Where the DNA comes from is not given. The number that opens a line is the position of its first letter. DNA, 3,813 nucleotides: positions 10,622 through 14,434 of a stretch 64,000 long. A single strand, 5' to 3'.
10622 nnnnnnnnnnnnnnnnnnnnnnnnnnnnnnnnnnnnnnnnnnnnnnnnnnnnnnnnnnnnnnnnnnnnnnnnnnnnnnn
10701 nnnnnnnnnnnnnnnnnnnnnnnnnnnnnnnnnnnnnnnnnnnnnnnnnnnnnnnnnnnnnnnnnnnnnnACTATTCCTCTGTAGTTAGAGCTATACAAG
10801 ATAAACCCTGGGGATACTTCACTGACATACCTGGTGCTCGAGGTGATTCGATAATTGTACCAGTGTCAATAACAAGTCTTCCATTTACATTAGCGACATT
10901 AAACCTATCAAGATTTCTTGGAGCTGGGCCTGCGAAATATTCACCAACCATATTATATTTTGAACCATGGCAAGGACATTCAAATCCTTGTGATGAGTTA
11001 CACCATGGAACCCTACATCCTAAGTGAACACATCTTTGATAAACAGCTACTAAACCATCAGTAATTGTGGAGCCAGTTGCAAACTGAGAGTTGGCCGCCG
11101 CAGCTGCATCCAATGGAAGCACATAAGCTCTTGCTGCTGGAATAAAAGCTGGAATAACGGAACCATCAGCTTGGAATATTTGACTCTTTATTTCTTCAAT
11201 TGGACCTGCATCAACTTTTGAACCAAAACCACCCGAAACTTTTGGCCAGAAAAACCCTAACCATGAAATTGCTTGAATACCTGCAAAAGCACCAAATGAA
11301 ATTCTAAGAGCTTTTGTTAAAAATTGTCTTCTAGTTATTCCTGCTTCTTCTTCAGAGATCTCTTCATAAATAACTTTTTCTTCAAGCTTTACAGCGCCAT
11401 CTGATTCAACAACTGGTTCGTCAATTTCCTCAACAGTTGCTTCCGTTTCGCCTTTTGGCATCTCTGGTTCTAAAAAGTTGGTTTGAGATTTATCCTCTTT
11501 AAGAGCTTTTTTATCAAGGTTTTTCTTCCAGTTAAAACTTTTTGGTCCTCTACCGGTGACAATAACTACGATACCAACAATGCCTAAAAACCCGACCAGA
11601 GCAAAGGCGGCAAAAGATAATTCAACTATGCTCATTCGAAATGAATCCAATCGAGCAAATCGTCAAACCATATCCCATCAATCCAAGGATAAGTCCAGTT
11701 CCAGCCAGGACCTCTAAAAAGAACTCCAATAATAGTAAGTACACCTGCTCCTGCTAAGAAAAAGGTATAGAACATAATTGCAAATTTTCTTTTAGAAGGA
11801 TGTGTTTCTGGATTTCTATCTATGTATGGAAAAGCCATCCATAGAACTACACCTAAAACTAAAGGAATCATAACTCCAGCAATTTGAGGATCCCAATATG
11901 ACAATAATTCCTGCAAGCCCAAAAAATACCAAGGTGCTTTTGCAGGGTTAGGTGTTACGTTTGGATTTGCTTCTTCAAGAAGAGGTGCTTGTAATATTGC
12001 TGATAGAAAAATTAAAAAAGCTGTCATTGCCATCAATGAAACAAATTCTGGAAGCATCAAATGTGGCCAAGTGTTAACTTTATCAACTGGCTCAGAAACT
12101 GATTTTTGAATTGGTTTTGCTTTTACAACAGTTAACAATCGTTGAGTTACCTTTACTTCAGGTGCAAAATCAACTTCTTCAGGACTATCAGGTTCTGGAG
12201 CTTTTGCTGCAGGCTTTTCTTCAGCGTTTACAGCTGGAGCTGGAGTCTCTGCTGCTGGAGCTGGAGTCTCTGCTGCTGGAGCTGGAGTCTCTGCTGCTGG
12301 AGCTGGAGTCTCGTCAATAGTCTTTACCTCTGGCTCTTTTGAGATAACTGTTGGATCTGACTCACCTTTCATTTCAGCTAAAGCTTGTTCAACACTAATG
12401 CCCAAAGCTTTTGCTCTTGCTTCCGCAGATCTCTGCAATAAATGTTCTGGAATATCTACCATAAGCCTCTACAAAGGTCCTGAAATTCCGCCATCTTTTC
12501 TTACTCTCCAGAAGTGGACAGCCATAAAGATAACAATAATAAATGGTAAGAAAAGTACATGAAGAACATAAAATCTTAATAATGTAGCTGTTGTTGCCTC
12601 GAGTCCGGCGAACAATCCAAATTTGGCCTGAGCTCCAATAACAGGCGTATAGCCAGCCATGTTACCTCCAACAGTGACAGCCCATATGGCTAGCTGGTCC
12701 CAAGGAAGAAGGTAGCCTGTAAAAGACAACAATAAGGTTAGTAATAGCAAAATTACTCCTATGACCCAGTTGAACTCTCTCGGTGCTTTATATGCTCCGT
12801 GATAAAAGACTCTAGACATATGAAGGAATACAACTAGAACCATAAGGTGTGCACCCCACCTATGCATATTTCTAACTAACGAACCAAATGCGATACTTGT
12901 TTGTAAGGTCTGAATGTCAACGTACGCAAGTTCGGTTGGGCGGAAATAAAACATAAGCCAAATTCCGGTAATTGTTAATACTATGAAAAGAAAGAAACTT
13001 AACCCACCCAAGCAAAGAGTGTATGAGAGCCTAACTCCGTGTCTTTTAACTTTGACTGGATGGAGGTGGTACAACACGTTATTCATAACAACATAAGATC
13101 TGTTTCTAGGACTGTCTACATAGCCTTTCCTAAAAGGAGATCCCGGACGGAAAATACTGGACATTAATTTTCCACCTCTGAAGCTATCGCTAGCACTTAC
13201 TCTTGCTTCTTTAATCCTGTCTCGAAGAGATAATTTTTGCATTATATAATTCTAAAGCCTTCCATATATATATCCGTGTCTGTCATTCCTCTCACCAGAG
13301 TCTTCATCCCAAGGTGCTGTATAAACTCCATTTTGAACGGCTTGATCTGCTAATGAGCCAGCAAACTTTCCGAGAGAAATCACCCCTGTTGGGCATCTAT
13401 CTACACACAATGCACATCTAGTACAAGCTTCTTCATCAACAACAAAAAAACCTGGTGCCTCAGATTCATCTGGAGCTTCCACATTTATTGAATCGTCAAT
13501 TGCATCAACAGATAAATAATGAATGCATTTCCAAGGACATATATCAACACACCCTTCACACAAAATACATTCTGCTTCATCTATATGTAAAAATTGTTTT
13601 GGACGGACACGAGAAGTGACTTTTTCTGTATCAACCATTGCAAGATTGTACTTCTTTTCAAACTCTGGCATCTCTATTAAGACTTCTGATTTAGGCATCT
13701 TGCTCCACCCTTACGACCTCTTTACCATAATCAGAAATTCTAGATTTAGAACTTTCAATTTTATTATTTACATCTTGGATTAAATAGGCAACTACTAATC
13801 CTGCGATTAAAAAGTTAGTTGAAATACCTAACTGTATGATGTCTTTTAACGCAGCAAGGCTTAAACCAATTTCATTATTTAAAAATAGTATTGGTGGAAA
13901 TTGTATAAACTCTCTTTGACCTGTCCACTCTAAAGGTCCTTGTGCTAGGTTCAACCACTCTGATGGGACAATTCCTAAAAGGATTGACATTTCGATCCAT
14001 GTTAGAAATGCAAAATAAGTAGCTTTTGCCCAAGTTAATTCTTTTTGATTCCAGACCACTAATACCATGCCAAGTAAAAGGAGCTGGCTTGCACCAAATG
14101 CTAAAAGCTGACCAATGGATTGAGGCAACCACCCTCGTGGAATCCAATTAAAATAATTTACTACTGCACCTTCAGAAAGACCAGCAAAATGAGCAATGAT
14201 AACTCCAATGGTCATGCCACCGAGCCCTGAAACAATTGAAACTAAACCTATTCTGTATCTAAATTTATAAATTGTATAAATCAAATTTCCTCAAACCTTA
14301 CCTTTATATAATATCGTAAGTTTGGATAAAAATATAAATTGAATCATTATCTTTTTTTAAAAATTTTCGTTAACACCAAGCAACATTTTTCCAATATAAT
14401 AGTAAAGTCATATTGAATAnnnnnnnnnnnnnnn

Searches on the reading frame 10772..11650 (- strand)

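Call 3: search_protein_families(library=pfam, proteins=[window:10772-11650:-], max_evalue=0.1)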
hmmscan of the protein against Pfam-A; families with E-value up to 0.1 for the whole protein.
window:10772-11650:- (292 aa): 1 family
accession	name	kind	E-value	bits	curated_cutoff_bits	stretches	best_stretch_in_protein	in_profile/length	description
PF00355.32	Rieske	-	1.2e-07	32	20.3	1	199-250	35-87/88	Rieske [2Fe-2S] domain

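Call 7: search_protein_families(library=ncbifam, proteins=[window:10772-11650:-], max_evalue=0.01)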
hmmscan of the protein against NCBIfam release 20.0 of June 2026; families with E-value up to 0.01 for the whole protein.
window:10772-11650:- (292 aa): 5 families
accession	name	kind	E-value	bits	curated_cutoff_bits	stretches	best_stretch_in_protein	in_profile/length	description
NF010001.0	PRK13474.1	subfamily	2.3e-18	66.1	154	1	99-262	6-162/178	cytochrome b6-f complex iron-sulfur subunit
NF045928.1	Cytb6fFeSPetC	equivalog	1.7e-17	63.4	250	1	201-257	102-158/179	cytochrome b6-f complex iron-sulfur subunit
TIGR01416.1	Rieske_proteo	equivalog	8.7e-14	51.9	97.4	1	191-248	100-161/176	ubiquinol-cytochrome c reductase iron-sulfur subunit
NF050121.1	bc1_QcrA_actin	exception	8.1e-06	25.6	275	1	194-252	234-295/319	cytochrome bc1 complex Rieske iron-sulfur subunit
TIGR02694.1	arsenite_ox_S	equivalog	0.00032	20.6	95.65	1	197-251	48-104/129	arsenate reductase (azurin) small subunit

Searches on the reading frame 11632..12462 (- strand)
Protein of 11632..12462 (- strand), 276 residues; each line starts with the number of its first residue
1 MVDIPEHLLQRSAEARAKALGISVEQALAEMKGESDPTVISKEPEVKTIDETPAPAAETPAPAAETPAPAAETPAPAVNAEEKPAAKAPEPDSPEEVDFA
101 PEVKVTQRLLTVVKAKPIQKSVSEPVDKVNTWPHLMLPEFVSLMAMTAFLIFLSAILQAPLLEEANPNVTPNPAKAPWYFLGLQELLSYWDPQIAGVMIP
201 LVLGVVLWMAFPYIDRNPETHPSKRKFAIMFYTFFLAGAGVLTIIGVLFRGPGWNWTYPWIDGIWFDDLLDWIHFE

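Call 3: search_protein_families(library=pfam, proteins=[window:11632-12462:-], max_evalue=0.1)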
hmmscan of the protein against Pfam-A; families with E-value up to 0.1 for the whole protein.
window:11632-12462:- (276 aa): 1 family
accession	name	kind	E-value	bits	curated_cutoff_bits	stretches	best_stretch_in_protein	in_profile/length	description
PF00032.22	Cytochrom_B_C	-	1e-08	35.8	20.7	1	164-249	1-85/102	Cytochrome b(C-terminal)/b6/petD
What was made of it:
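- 11632..12048 (-): Three-TM PetD/subunit-IV domain. Pfam Cytochrom_B_C 35.8 bits (call 3)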

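Call 7: search_protein_families(library=ncbifam, proteins=[window:11632-12462:-], max_evalue=0.01)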
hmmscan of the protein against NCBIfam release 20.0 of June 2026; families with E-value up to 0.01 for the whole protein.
window:11632-12462:- (276 aa): 2 families
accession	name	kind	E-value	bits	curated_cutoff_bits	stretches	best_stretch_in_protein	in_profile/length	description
NF040970.1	memb_ExtQ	equivalog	5.1e-15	55.9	150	1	131-259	4-133/134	selenite/tellurite reduction operon b-type cytochrome membrane protein ExtQ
NF041076.1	cyt_b_SoxC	equivalog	0.0004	19.4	740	1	159-248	268-361/542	proton pump complex cytochrome B SoxC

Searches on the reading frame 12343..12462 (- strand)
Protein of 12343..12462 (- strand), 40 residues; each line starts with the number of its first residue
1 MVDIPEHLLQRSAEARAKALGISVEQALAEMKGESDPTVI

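Call 6: search_protein_families(library=pfam, proteins=[window:12343-12462:-], max_evalue=10)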
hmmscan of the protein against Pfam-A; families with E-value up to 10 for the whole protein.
seq(40 aa): 0 families

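Call 70: predict_structure(alignment_id=A5)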
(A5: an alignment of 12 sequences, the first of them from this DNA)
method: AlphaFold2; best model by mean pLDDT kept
length: 40 residues; sequences in the alignment: 12
mean_pLDDT: 75.0   pTM: 0.45
mean pLDDT of the five models: 75.0, 73.7, 73.1, 72.7, 71.2
residues with pLDDT >= 90: 8; 70-90: 19; 50-70: 7; < 50: 6
segments of 3 or more residues with pLDDT < 50: 35-40
pLDDT, mean of each block of 10 residues (from residue 1): 68 89 87 55
secondary structure, 60 per line:
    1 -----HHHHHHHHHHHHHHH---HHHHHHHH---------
elements in order: H6-20 H24-31
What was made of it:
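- The short form gives a hairpin (call 70).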

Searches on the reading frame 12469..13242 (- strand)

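Call 3: search_protein_families(library=pfam, proteins=[window:12469-13242:-], max_evalue=0.1)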
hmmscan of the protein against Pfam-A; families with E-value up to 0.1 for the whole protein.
window:12469-13242:- (257 aa): 5 families
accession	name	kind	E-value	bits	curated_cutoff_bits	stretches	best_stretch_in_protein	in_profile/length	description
PF00033.24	Cytochrome_B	-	4e-43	147.9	27.2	1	71-250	9-188/189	Cytochrome b/b6/petB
PF13631.11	Cytochrom_B_N_2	-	9.2e-38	130.3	27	1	132-252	1-121/169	Cytochrome b(N-terminal)/b6/petB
PF14358.11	DUF4405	-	7.4e-05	23.6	26.7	1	81-142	5-62/66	Domain of unknown function (DUF4405)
PF01292.26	Ni_hydr_CYTB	-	0.00029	21.1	30.1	1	77-151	102-168/179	Prokaryotic cytochrome b561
PF06398.17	Pex24p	-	0.0064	16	26.8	1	82-188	67-173/358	Integral peroxisomal membrane peroxin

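Call 7: search_protein_families(library=ncbifam, proteins=[window:12469-13242:-], max_evalue=0.01)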
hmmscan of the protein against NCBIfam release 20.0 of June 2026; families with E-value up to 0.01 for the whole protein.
window:12469-13242:- (257 aa): 4 families
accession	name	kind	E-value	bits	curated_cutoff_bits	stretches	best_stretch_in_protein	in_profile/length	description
NF040969.1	cytb_ExtP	equivalog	1.7e-86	289.3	290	1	52-254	1-204/205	selenite/tellurite reduction operon b-type cytochrome ExtP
NF002990.0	PRK03735.1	subfamily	4e-59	200.1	325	1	58-257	24-223/223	cytochrome b6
NF050120.1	bc1_QcrB_actin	exception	8.8e-32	110.6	500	1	74-245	24-213/458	cytochrome bc1 complex cytochrome b subunit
NF041076.1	cyt_b_SoxC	equivalog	6.6e-29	101.2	740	1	78-245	30-193/542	proton pump complex cytochrome B SoxC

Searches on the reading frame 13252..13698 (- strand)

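Call 3: search_protein_families(library=pfam, proteins=[window:13252-13698:-], max_evalue=0.1)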
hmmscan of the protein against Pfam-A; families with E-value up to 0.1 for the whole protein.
window:13252-13698:- (148 aa): 14 families
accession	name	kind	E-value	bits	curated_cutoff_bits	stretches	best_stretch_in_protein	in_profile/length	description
PF00037.32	Fer4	-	3.9e-12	45.9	21.1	2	86-108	2-24/24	4Fe-4S binding domain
PF13237.11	Fer4_10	-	4.3e-11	43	25.5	2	86-113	3-22/53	4Fe-4S dicluster domain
PF13187.11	Fer4_9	-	3e-10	40.4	27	2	81-107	34-52/52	4Fe-4S dicluster domain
PF13484.11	Fer4_16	-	6.8e-10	40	30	2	92-110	2-20/66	4Fe-4S double cluster binding domain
PF14697.11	Fer4_21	-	7.6e-10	39.2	35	2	84-108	33-58/59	4Fe-4S dicluster domain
PF12838.12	Fer4_7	-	1.7e-09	38.4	27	2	44-106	2-52/52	4Fe-4S dicluster domain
PF12797.12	Fer4_2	-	7.7e-09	35.4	24.5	2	85-104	3-22/22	4Fe-4S binding domain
PF12837.12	Fer4_6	-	1.1e-08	35.1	25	2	84-107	1-24/24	4Fe-4S binding domain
PF13534.11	Fer4_17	-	6.7e-05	23.8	22.2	1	43-106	1-60/61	4Fe-4S dicluster domain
PF12800.12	Fer4_4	-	0.00019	21.9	24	1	90-105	2-17/17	4Fe-4S binding domain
PF13183.11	Fer4_8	-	0.0013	19.7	27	2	91-106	4-19/68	4Fe-4S dicluster domain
PF13746.11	Fer4_18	-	0.0014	19.2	27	1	38-56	55-73/114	4Fe-4S dicluster domain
PF13459.11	Fer4_15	-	0.002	19.3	22.4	1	86-104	2-20/66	4Fe-4S single cluster domain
PF12798.12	Fer4_3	-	0.0047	18.1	27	1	92-105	1-14/15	4Fe-4S binding domain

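Call 7: search_protein_families(library=ncbifam, proteins=[window:13252-13698:-], max_evalue=0.01)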
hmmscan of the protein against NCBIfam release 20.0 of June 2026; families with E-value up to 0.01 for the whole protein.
window:13252-13698:- (148 aa): 76 families (the best 25 are shown)
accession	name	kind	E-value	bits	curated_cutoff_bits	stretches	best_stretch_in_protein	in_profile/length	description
TIGR01971.1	NuoI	subfamily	6.1e-12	45.2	113.05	2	19-60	59-99/121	NADH-quinone oxidoreductase, chain I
NF042909.1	FMH_DH_FwdF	exception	2.9e-09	36.5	375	1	28-116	164-252/336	tungsten-dependent formylmethanofuran dehydrogenase subunit FwdF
NF004546.0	PRK05888.3-3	equivalog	1.1e-08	34.7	260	2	34-106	56-123/196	NADH-quinone oxidoreductase subunit NuoI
TIGR04105.1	FeFe_hydrog_B1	subfamily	1.3e-08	34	450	1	37-108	137-206/462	monomeric [FeFe] hydrogenase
TIGR01944.1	rnfB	subfamily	2.1e-08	33.9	68.7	1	26-118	97-171/190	RnfABCDGE type electron transport complex subunit B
NF010590.0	PRK13984.1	equivalog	4.1e-08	31.8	946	1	31-110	39-111/611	putative oxidoreductase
NF038196.1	ferrodoxin_EFR1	subfamily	6e-08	33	75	1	85-109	180-203/242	EFR1 family ferrodoxin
NF004537.0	PRK05888.1-3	equivalog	1.4e-07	31.3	163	2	43-126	69-148/204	NADH-quinone oxidoreductase subunit NuoI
NF041891.1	hdrA_Methbact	equivalog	2e-07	29.6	1300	1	34-111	230-306/762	ferredoxin:CoB-CoM heterodisulfide reductase subunit HdrA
NF004536.0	PRK05888.1-1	equivalog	3e-07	29.9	212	1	25-126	38-132/180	NADH-quinone oxidoreductase subunit NuoI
TIGR02936.1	fdxN_nitrog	equivalog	3.2e-07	30.4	80.55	1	30-106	9-86/91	ferredoxin III, nif-specific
NF003475.0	PRK05113.1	equivalog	3.7e-07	30.2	203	1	22-113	93-166/190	electron transport complex subunit RsxB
NF040612.1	F420_dehyd_FpoI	exception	4.1e-07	29.9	180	1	26-112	28-104/135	F420H2 dehydrogenase subunit FpoI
NF006221.0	PRK08348.1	subfamily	4.8e-07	29.5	124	1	31-61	64-94/136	NADH-plastoquinone oxidoreductase subunit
NF004543.0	PRK05888.2-5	equivalog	7.5e-07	28.8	243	1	21-108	38-116/217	NADH-quinone oxidoreductase subunit NuoI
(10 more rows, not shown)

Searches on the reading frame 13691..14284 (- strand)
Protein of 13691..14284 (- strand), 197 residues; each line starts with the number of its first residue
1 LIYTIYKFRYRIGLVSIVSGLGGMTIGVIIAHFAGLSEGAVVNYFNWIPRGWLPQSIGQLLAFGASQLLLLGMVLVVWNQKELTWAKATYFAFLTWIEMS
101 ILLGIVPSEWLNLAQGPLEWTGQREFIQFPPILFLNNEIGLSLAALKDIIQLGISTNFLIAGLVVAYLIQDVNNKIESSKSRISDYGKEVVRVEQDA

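Call 3: search_protein_families(library=pfam, proteins=[window:13691-14284:-], max_evalue=0.1)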
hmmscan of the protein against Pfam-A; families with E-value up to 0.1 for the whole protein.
window:13691-14284:- (197 aa): 1 family
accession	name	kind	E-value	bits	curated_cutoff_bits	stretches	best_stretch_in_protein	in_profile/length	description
PF04911.17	ATP-synt_J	-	0.033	14.2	24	1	158-180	13-35/51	ATP synthase j chain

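Call 7: search_protein_families(library=ncbifam, proteins=[window:13691-14284:-], max_evalue=0.01)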
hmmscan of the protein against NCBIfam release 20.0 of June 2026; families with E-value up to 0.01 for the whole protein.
window:13691-14284:- (197 aa): 0 families
